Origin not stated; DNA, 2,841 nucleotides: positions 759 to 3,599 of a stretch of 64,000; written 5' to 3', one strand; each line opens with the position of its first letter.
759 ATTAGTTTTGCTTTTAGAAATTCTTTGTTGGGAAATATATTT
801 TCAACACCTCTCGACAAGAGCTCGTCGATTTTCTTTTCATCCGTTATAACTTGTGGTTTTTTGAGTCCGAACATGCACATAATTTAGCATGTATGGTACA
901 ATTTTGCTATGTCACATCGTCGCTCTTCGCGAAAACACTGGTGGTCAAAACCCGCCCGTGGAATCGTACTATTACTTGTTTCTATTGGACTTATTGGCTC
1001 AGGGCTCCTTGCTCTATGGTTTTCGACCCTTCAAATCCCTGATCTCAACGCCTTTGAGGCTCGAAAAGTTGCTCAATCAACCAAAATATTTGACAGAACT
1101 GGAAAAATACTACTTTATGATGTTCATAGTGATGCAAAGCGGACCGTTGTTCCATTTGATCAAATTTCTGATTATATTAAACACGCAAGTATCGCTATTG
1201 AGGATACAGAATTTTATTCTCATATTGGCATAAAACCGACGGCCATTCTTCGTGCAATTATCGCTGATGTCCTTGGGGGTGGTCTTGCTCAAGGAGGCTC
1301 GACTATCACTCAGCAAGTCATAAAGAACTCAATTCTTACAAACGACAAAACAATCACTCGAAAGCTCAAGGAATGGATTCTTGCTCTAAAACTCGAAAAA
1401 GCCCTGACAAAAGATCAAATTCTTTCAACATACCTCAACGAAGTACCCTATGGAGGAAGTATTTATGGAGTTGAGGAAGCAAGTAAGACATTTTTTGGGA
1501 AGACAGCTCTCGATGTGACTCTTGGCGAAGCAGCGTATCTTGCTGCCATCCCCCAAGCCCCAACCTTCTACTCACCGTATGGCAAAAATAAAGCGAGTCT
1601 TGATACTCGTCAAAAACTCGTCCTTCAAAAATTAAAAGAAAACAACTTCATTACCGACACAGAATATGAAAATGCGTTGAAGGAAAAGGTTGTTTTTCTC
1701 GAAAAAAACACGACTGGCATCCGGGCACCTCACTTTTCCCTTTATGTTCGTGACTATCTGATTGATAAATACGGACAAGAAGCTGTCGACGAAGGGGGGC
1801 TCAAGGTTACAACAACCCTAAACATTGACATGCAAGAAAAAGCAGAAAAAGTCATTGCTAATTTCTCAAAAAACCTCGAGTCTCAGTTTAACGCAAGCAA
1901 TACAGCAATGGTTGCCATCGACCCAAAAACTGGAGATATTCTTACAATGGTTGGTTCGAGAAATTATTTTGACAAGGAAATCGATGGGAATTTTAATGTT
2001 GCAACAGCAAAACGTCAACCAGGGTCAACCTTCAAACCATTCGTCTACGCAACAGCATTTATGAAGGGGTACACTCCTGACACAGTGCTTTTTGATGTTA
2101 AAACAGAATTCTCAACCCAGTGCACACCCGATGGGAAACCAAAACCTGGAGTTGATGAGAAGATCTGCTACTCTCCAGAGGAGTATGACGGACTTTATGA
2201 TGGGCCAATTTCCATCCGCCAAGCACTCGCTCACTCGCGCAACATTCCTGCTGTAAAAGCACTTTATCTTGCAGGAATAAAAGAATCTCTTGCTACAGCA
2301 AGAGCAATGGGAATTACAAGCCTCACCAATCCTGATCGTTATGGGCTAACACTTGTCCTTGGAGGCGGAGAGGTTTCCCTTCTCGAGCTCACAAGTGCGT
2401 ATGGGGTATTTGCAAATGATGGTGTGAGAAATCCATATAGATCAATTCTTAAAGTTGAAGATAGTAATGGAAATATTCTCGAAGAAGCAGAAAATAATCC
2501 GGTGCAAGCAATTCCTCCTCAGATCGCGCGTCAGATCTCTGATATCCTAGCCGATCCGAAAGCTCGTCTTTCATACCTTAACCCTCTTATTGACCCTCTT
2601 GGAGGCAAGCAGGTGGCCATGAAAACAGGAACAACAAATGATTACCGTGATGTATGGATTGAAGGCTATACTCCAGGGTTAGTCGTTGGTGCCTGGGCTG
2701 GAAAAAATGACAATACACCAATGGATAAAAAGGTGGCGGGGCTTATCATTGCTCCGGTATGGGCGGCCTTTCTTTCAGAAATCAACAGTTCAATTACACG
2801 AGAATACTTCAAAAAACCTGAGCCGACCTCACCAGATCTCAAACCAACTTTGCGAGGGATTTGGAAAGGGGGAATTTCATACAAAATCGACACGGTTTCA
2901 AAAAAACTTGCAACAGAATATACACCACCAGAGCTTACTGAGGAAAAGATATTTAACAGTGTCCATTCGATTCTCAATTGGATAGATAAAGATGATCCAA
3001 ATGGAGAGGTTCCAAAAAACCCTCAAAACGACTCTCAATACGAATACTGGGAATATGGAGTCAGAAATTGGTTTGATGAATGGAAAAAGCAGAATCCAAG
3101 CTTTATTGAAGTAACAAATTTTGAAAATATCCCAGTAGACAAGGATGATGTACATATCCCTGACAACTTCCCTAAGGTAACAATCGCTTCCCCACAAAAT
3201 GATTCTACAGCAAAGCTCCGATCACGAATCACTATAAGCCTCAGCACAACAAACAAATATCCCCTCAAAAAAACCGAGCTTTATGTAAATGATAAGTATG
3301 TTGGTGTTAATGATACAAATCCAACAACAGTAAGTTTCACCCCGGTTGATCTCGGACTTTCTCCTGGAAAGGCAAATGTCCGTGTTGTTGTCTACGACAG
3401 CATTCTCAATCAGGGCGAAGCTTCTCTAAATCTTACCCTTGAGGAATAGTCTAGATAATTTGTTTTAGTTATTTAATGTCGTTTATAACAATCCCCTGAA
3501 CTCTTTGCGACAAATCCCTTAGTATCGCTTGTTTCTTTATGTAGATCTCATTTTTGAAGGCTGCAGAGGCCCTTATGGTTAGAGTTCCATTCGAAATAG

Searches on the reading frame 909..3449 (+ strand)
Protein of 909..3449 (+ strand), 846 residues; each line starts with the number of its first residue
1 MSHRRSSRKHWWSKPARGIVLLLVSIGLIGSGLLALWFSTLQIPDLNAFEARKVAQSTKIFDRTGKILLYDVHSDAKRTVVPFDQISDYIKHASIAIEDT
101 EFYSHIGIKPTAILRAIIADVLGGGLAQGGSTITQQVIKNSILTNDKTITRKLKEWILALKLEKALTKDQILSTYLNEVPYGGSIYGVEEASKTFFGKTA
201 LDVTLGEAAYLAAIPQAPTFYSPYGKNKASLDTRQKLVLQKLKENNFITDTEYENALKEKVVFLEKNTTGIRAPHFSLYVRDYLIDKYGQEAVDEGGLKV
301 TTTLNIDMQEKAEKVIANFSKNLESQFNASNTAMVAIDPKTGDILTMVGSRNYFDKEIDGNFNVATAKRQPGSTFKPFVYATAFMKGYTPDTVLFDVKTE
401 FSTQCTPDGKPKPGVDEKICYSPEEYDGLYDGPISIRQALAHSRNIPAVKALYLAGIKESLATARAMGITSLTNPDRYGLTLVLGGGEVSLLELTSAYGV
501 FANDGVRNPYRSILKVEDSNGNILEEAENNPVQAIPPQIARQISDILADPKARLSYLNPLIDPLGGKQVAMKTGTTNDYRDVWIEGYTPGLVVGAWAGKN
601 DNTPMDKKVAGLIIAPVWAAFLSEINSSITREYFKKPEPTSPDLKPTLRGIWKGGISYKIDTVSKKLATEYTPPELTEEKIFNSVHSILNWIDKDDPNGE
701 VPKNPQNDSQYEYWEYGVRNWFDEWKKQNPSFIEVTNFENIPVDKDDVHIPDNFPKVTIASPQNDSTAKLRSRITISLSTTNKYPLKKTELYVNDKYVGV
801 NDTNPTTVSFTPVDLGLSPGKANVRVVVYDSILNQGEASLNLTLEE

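Call 36: find_encoding_contigs(protein=window:909-3449:+, flank=10000, max_places=3)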
Protein window:909-3449:+ (846 aa): no gene with exactly this product is on record in the collection.
